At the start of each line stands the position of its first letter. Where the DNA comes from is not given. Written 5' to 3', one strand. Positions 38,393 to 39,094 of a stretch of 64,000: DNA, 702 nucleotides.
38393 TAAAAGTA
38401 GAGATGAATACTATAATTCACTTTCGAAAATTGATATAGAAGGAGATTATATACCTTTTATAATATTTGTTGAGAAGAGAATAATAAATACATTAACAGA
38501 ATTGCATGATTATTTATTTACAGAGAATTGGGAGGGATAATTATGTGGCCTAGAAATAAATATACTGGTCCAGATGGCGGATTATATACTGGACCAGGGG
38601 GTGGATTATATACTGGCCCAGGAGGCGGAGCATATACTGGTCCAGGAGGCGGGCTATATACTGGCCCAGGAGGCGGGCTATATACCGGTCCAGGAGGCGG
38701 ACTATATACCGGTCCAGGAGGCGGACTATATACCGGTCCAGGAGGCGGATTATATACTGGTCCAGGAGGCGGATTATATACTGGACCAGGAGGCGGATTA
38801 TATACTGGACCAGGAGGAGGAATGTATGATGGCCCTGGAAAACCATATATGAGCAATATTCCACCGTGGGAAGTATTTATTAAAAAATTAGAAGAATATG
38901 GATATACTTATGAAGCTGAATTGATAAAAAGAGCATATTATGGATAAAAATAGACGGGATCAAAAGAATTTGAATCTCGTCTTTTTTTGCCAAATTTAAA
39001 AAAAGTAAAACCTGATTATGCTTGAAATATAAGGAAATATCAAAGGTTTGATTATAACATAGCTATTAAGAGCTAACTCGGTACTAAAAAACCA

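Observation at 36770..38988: XRE repressor, ImmA/IrrE::Fic fusion and (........)x11 protein: an uncharacterised three-gene module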

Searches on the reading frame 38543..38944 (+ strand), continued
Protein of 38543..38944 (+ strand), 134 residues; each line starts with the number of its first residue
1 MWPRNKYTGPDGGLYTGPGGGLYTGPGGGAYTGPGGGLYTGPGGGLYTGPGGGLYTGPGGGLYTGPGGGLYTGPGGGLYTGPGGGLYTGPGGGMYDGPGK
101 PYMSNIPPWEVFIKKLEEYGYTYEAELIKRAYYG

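Call 69: search_protein_families(library=padloc, alignment_id=A3, max_evalue=0.00001)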
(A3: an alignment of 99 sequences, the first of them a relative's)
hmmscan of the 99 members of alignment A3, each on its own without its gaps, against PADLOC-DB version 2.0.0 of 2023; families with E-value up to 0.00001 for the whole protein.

A. member 1, L001:4745-5908:+ (388 aa): 18 families
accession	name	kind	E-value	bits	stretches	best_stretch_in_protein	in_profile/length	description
PDLC03944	RmrA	-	3.7e-119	396.2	1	2-375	3-373/384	-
PDLC03947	RmrA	-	6e-83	276.8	1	2-374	8-374/383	-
PDLC03951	RmrA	-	3.7e-78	261.2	1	3-382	6-379/400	-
PDLC03954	RmrA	-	1.2e-76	256.2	1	3-344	8-350/380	-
PDLC03948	RmrA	-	6.9e-75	250.4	1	4-376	7-377/397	-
PDLC03952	RmrA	-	4e-70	234.7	1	7-380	24-394/395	-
PDLC03945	RmrA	-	3.5e-62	208.8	1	5-375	2-378/394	-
PDLC03956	RmrA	-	8.6e-58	194.3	1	4-381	7-378/399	-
PDLC03949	RmrA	-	1.3e-52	176.8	1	5-312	2-293/363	-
PDLC03943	RmrA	-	5.4e-49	165.2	1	5-371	2-353/370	-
PDLC03955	RmrA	-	5.5e-48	162.1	1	3-335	18-338/371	-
PDLC03946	RmrA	-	1.6e-43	146.9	1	5-291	2-274/357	-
PDLC03950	RmrA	-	2.2e-36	123.7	1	5-316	2-312/369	-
PDLC03953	RmrA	-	6.3e-35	119.1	1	2-311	2-310/373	-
PDLC04141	capP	-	5.6e-26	89.5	1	135-283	9-152/242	capP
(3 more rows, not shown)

B. families by the number of members that match (of 99 scanned): 68 families (the first 25 are shown)
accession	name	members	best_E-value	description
PDLC00772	Cyclase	1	2.6e-124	oligonucleotide-cyclase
PDLC03944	RmrA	1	3.7e-119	-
PDLC03976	PD-Lambda-1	1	1.8e-117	-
PDLC04344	PDC-M03A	1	5.9e-116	-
PDLC03977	PD-Lambda-1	1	7.7e-116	-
PDLC02373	dCTPase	1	1e-113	-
PDLC04347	PDC-M03B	1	6.2e-88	-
PDLC00807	Cyclase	1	2.3e-86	oligonucleotide-cyclase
PDLC03947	RmrA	1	6e-83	-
PDLC04348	PDC-M03B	1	3.2e-79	-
PDLC03951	RmrA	1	3.7e-78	-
PDLC03954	RmrA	1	1.2e-76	-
PDLC03948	RmrA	1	6.9e-75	-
PDLC03952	RmrA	1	4e-70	-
PDLC02220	Tmn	1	1.8e-68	-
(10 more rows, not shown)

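Call 86: fold_search(model_id=the predicted structure, library=viral)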
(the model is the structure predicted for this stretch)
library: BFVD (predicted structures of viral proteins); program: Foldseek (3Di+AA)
matches with E <= 10: 187; with E <= 0.001: 0
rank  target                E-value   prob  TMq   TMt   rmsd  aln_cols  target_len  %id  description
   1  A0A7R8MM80            1.6e+00  0.12  0.17  0.37   0.9        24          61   21  (no name in the UniProt tables at hand)
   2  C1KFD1                1.6e+00  0.11  0.19  0.15   2.5        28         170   28  Uncharacterized protein [Lactobacillus phage Lb338-1]
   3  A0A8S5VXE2            1.7e+00  0.16  0.19  0.43   0.7        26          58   42  (no name in the UniProt tables at hand)
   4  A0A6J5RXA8            1.7e+00  0.08  0.18  0.33   1.4        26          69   12  Uncharacterized protein [uncultured Caudovirales phage]
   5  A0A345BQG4            1.7e+00  0.02  0.16  0.07   6.6        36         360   22  (no name in the UniProt tables at hand)
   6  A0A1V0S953            2.0e+00  0.13  0.18  0.07   0.7        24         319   12  Ankyrin repeat protein [Catovirus CTV1]
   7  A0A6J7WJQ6            2.0e+00  0.10  0.17  0.26   0.9        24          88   12  Uncharacterized protein [uncultured Caudovirales phage]
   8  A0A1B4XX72            2.0e+00  0.09  0.20  0.09   2.0        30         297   33  Uncharacterized protein [Tenacibaculum phage pT24]
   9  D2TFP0                2.2e+00  0.12  0.17  0.16   0.7        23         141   35  (no name in the UniProt tables at hand)
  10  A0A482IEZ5            2.4e+00  0.15  0.18  0.50   0.3        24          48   21  (no name in the UniProt tables at hand)
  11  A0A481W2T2            2.4e+00  0.12  0.18  0.34   0.6        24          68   21  (no name in the UniProt tables at hand)
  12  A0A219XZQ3            2.4e+00  0.11  0.17  0.04   0.9        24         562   21  Tegument serine/threonine protein kinase [Human betaherpesvirus 6A]
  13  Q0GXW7                2.4e+00  0.08  0.17  0.39   1.1        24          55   25  Uncharacterized protein [Lactococcus phage Q54]
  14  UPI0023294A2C         2.4e+00  0.04  0.16  0.02   2.0        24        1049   21  (no name look-up for this kind of identifier)
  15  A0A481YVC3            2.4e+00  0.02  0.17  0.21   7.0        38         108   16  Uncharacterized protein [Marseillevirus LCMAC103]
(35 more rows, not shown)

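Call 93: search_protein_families(library=phrogs, proteins=[L151:11-1561:+, L151:1564-2604:+, L148:2959-3537:+, L148:3542-4822:+, L148:4822-5934:+, window:38543-38944:+], max_evalue=0.00001)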
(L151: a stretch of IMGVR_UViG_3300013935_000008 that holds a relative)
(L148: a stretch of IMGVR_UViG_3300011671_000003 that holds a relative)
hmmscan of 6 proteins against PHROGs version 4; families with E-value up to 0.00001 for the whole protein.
L151:11-1561:+ (517 aa): 6 families
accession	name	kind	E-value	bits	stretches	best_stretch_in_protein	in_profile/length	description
phrog_5751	-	head and packaging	7.3e-134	448.7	1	1-307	131-426/548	terminase large subunit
phrog_5909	-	head and packaging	2e-131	438.3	1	205-516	1-284/285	terminase large subunit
phrog_3746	-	head and packaging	2.2e-127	426.1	1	1-303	71-368/374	terminase large subunit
phrog_2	-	head and packaging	1.8e-71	243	1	2-497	237-561/807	terminase large subunit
phrog_5713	-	head and packaging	1.3e-60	204.5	1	375-516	1-142/143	terminase large subunit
phrog_10334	-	head and packaging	1.1e-26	93.7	1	453-517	4-69/69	terminase large subunit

L151:1564-2604:+ (347 aa): 8 families
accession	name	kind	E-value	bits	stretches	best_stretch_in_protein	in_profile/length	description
phrog_68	-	head and packaging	1.3e-168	561.1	1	1-343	1-340/344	portal protein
phrog_8392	-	head and packaging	1.1e-96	322.7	1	1-188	1-188/188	portal protein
phrog_1853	-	unknown function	3.5e-50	171.1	1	214-340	1-143/159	-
phrog_12726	-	unknown function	6.3e-29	101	1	269-344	1-76/79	-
phrog_12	-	head and packaging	2.2e-21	77.6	1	97-324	140-358/646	portal protein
phrog_2662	-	head and packaging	8.2e-11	42.2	1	92-326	112-349/717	portal protein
phrog_33693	-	head and packaging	4e-08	33.2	1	167-303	172-309/560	portal protein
phrog_11226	-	head and packaging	4.5e-06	26.9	1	161-309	186-338/388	portal protein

L148:2959-3537:+ (193 aa): 3 families
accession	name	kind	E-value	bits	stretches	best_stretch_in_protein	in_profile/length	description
phrog_4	-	transcription regulation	1.7e-27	97.5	1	6-89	48-132/400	transcriptional repressor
phrog_9710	-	unknown function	4.6e-12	46.9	1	12-82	17-90/95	-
phrog_34054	-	transcription regulation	6.2e-10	40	1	122-189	3-70/74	transcriptional repressor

L148:3542-4822:+ (427 aa): 0 families

L148:4822-5934:+ (371 aa): 7 families
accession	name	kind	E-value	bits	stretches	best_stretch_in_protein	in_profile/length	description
phrog_1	-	integration and excision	5.7e-73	248.2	1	29-366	114-457/611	integrase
phrog_11531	-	integration and excision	1.5e-49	168.7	1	27-171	1-143/144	integrase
phrog_216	-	integration and excision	2.4e-32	113.2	1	157-359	12-238/301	integrase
phrog_22824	-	unknown function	3.1e-26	92.2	1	27-79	1-57/57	-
phrog_7269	-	integration and excision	8.9e-26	90.7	1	278-359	2-83/89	integrase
phrog_7685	-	integration and excision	7.2e-09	36.5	1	298-350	175-228/240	integrase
phrog_35951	-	unknown function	7.8e-07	30.5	1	307-351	24-68/97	-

window:38543-38944:+ (134 aa): 0 families

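Call 94: search_protein_representatives(alignment_id=A6)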
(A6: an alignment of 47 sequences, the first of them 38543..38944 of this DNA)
Query: 47 sequences, 165 profile positions. Proteins with E-value up to 0.001 (for the whole library): 904; up to 1e-10: 349; up to 1e-30: 43. The best 150 are listed.
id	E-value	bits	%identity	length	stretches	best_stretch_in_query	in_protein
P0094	3.0e-70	250.9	-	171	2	59-162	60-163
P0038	3.5e-59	214.9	-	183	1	11-164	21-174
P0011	2.1e-58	212.4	-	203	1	12-161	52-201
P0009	4.9e-58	211.2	-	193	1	14-161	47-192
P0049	9.8e-58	210.2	-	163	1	13-163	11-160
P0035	3.6e-57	208.4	-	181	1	17-162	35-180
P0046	1.6e-55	203.1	-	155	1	13-162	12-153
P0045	2.4e-53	196.0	-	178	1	26-160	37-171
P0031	1.6e-52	193.2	-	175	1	12-163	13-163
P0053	5.5e-52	191.5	-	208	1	17-161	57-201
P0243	1.8e-51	189.9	-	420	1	24-160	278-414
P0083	1.9e-51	189.8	-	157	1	28-162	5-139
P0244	6.9e-51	188.0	-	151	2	82-160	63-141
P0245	4.0e-50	185.5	-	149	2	16-97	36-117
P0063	1.7e-49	183.5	-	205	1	24-160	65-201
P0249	4.6e-45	169.0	-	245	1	21-139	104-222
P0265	5.2e-31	123.3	-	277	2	34-128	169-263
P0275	6.3e-29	116.5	-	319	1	18-129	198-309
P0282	2.8e-28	114.4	-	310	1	35-133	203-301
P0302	2.2e-25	105.0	-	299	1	35-128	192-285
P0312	9.9e-25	102.9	-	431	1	28-127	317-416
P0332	3.7e-23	97.8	-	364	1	21-126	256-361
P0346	3.9e-22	94.5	-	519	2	38-130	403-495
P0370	1.2e-20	89.6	-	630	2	38-138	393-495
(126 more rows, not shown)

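Call 95: search_protein_families(library=pfam, proteins=[P0243, P0249, P0312, P0332, P0275, P0282, P0302, P0265, P0346, P0370], max_evalue=0.001)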
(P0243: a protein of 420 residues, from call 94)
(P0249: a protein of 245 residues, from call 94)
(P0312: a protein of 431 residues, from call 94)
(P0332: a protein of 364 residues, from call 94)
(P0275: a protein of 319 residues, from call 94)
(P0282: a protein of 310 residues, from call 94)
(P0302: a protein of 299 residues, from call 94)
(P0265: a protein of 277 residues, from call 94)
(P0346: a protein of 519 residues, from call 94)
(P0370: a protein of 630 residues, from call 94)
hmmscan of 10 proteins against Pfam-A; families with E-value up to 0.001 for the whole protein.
P0243 (420 aa): 0 families

P0249 (245 aa): 0 families

P0312 (431 aa): 1 family
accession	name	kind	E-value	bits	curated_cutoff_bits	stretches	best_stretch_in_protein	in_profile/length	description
PF08308.17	PEGA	-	0.00023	21.5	20.8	1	167-192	5-30/71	PEGA domain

P0332 (364 aa): 0 families

P0275 (319 aa): 1 family
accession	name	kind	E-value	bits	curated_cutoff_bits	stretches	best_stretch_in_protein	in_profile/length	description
PF00254.34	FKBP_C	-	1.7e-15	57.5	21.1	1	26-95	7-78/94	FKBP-type peptidyl-prolyl cis-trans isomerase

P0282 (310 aa): 0 families

P0302 (299 aa): 0 families

P0265 (277 aa): 0 families

P0346 (519 aa): 3 families
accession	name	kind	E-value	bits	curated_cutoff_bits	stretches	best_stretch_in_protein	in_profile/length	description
PF01385.25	OrfB_IS605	-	9.2e-28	97.3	30.5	1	175-277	13-118/120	Probable transposase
PF12323.14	HTH_OrfB_IS605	-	8.2e-19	67.3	21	1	1-48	1-47/47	Helix-turn-helix domain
PF07282.18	Cas12f1-like_TNB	-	2.4e-15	56.9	26.3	1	305-363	1-52/60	Cas12f1-like, TNB domain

P0370 (630 aa): 3 families
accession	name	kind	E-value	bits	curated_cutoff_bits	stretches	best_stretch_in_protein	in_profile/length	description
PF00001.26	7tm_1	-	4.2e-37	128.5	30.5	1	66-604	15-259/260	7 transmembrane receptor (rhodopsin family)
PF22178.3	Gp5_trimer_C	-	1.9e-07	31.6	30.9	0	356-415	39-98/112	Bacteriophage T4 gp5 C-terminal trimerisation domain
PF08017.16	Fibrinogen_BP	-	3e-06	26.2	50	1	285-470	22-207/425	Fibrinogen binding protein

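Call 101: search_protein_families(library=padloc, proteins=[L024:113-2140:+, L024:2143-3891:+, L056:3153-5216:-, L056:1142-2746:-, L054:4740-5768:+, L013:4115-5002:+, L013:7261-9195:+, L037:1464-4751:+, L001:4032-4721:+, L148:3542-4822:+], max_evalue=0.00001)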
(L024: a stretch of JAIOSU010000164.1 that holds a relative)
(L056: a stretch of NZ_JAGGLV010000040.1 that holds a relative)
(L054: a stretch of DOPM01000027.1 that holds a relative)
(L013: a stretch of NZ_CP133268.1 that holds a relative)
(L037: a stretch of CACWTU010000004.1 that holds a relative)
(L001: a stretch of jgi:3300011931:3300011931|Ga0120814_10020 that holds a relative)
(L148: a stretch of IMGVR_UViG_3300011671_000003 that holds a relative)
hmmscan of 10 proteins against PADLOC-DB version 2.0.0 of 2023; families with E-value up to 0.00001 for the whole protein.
L024:113-2140:+ (676 aa): 99 families (the best 25 are shown)
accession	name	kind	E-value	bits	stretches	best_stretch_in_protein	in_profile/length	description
PDLC00063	GajA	-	4.3e-253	839.9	1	8-672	2-669/679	AAA ATPase domain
PDLC00065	GajA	-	6.4e-146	485.8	1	8-665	2-666/670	AAA ATPase domain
PDLC00093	GajA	-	1.8e-140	467.9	1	8-670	2-726/736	AAA ATPase domain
PDLC00079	GajA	-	2.2e-125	418.1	1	8-664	2-701/702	AAA ATPase domain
PDLC00095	GajA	-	4.6e-125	416.9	2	179-670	213-737/752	AAA ATPase domain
PDLC00088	GajA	-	9.8e-101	336.2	1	314-664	1-371/372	AAA ATPase domain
PDLC00068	GajA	-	8.4e-95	316.7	2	190-529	2-342/545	AAA ATPase domain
PDLC00082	GajA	-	3.1e-77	258.5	1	8-662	2-692/694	AAA ATPase domain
PDLC00076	GajA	-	1e-68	230.4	1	8-628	2-600/700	AAA ATPase domain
PDLC00069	GajA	-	2.9e-60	202.5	1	9-626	3-593/687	AAA ATPase domain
PDLC02979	AriA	-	1.7e-52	177.4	1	8-400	2-373/373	-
PDLC00096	GajA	-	7.5e-47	158.4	1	314-537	263-473/630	AAA ATPase domain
PDLC00091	GajA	-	1.4e-46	157.6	2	300-665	256-622/627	AAA ATPase domain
PDLC00077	GajA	-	7.2e-45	151.6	1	9-538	3-515/616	AAA ATPase domain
PDLC00071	GajA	-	1.5e-43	147.5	2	314-544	248-456/588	AAA ATPase domain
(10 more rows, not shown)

L024:2143-3891:+ (583 aa): 47 families (the best 25 are shown)
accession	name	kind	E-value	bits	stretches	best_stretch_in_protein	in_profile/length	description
PDLC00113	GajB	-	1.7e-242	804.1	1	4-580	6-574/579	UrvD helicase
PDLC00135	GajB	-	2.7e-117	391.2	2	11-347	6-336/603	UrvD helicase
PDLC00111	GajB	-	1.1e-83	279.9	2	145-569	169-610/625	UrvD helicase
PDLC00143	GajB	-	3.6e-83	278.2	2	146-561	171-608/632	UrvD helicase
PDLC00128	GajB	-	1.8e-80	269.5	3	3-109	5-111/685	UrvD helicase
PDLC00125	GajB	-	6.6e-58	195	3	145-414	198-473/669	UrvD helicase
PDLC00137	GajB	-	4.6e-52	175.7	3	12-109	13-110/679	UrvD helicase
PDLC00119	GajB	-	8e-44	148.5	3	139-290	182-334/565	UrvD helicase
PDLC00115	GajB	-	1.5e-43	147.4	2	148-354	46-244/537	UrvD helicase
PDLC00109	GajB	-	5.1e-38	128.9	2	148-509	148-486/647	UrvD helicase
PDLC03802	RTasHel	-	7.8e-27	92.4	2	138-329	155-324/675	DRT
PDLC00117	GajB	-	1.2e-25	88.1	2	152-256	195-302/604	UrvD helicase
PDLC00127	GajB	-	2.5e-23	80.4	2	19-98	14-93/594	UrvD helicase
PDLC00122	GajB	-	1.5e-22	78.2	1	22-507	13-442/502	UrvD helicase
PDLC00132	GajB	-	2e-22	77.6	2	139-279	178-321/625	UrvD helicase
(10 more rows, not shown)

L056:3153-5216:- (688 aa): 69 families (the best 25 are shown)
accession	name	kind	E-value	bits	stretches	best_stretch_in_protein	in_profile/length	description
PDLC00065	GajA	-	1.7e-199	662.9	1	37-688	1-665/670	AAA ATPase domain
PDLC00079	GajA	-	5e-187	621.9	1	37-687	1-700/702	AAA ATPase domain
PDLC00063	GajA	-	2.7e-131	437.4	1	37-687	1-660/679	AAA ATPase domain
PDLC00093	GajA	-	1.4e-103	346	1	37-687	1-719/736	AAA ATPase domain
PDLC00088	GajA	-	8.8e-95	316.6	1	329-687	2-370/372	AAA ATPase domain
PDLC00095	GajA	-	1.8e-93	312.5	2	201-687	209-730/752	AAA ATPase domain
PDLC00082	GajA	-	1.8e-73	246.1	2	99-687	99-693/694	AAA ATPase domain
PDLC00068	GajA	-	8.9e-64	214.3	1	213-687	3-524/545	AAA ATPase domain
PDLC02979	AriA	-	4.1e-54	182.8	1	37-403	1-373/373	-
PDLC00076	GajA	-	3.6e-52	175.7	1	37-655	1-613/700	AAA ATPase domain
PDLC00069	GajA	-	1.8e-47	160.2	1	37-620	1-574/687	AAA ATPase domain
PDLC00077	GajA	-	2.2e-44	150.1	1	37-540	1-508/616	AAA ATPase domain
PDLC00070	GajA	-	4.1e-41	139.3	1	37-556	1-478/596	AAA ATPase domain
PDLC00091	GajA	-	6.3e-39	132.3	1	37-687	1-620/627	AAA ATPase domain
PDLC00096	GajA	-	7.6e-37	125.3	2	328-535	263-460/630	AAA ATPase domain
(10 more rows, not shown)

L056:1142-2746:- (535 aa): 34 families (the best 25 are shown)
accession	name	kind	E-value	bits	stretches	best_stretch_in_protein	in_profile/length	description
PDLC00125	GajB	-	4.8e-220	730.8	1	4-530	142-668/669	UrvD helicase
PDLC00135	GajB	-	7.3e-88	294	2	40-278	122-349/603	UrvD helicase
PDLC00115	GajB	-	1.4e-71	239.9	2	39-265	25-237/537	UrvD helicase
PDLC00128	GajB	-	3.4e-56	189.3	1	14-523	183-678/685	UrvD helicase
PDLC00113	GajB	-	6e-56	188.2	1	46-525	131-572/579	UrvD helicase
PDLC00143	GajB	-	1.4e-49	167.2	1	46-506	157-603/632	UrvD helicase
PDLC00111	GajB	-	3.2e-49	166.1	1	45-508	155-599/625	UrvD helicase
PDLC00109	GajB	-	1.6e-32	110.7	1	30-465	116-489/647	UrvD helicase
PDLC00137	GajB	-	6.1e-32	109.2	1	39-517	214-673/679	UrvD helicase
PDLC00119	GajB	-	2.7e-28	97.2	2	64-189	192-316/565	UrvD helicase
PDLC03802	RTasHel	-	5.5e-14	49.9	1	66-178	168-276/675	DRT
PDLC00127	GajB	-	1.2e-13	48.4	1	67-175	178-292/594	UrvD helicase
PDLC00138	GajB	-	1.9e-12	44.7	1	72-186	202-317/581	UrvD helicase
PDLC00117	GajB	-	1.3e-11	41.7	1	67-511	195-576/604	UrvD helicase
PDLC00104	GajB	-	6.3e-11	39.7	0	442-507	505-563/574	UrvD helicase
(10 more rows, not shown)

L054:4740-5768:+ (343 aa): 0 families

L013:4115-5002:+ (296 aa): 4 families
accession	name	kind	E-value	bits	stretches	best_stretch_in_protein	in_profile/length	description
PDLC04994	PDC-S31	-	4.2e-12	44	0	79-160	84-160/273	-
PDLC04990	PDC-S31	-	9.9e-12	43.2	1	29-281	6-245/259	-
PDLC04991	PDC-S31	-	1.9e-08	32.3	0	128-158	72-102/208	-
PDLC04992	PDC-S31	-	2.9e-06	25.2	1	134-230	70-158/220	-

L013:7261-9195:+ (645 aa): 2 families
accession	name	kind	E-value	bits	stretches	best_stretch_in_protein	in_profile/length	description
PDLC02357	AbiU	-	2e-18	64.9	1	171-532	185-509/537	AbiU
PDLC02207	MzaE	-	3.8e-10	37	1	229-379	241-382/598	-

L037:1464-4751:+ (1096 aa): 2 families
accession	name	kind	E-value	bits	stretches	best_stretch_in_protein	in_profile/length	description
PDLC02210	QatA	-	1.9e-08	31.3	0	58-122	27-95/593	-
PDLC02361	PifA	-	8.6e-07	25.9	0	65-118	42-100/720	PifA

L001:4032-4721:+ (230 aa): 1 family
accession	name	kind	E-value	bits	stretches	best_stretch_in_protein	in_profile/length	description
PDLC03930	RmrT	-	9.4e-26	88.7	1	21-223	20-227/247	-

L148:3542-4822:+ (427 aa): 1 family
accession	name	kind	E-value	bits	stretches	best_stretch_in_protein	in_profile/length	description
PDLC04592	PDC-M34B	-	1e-08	33.1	0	121-171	59-109/192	-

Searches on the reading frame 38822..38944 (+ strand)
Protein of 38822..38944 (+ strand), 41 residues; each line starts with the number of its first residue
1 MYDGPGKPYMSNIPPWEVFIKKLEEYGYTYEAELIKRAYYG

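Call 70: find_homologous_proteins(query=window:38822-38944:+, max_evalue=0.01)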
Query seq(41 aa) (41 aa): 2 proteins with E <= 0.01 among 2 candidates.
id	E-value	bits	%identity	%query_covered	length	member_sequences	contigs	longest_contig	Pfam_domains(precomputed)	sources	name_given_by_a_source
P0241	2.6e-15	72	83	98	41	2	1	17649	-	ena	-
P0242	3.2e-15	72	80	98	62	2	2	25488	-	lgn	-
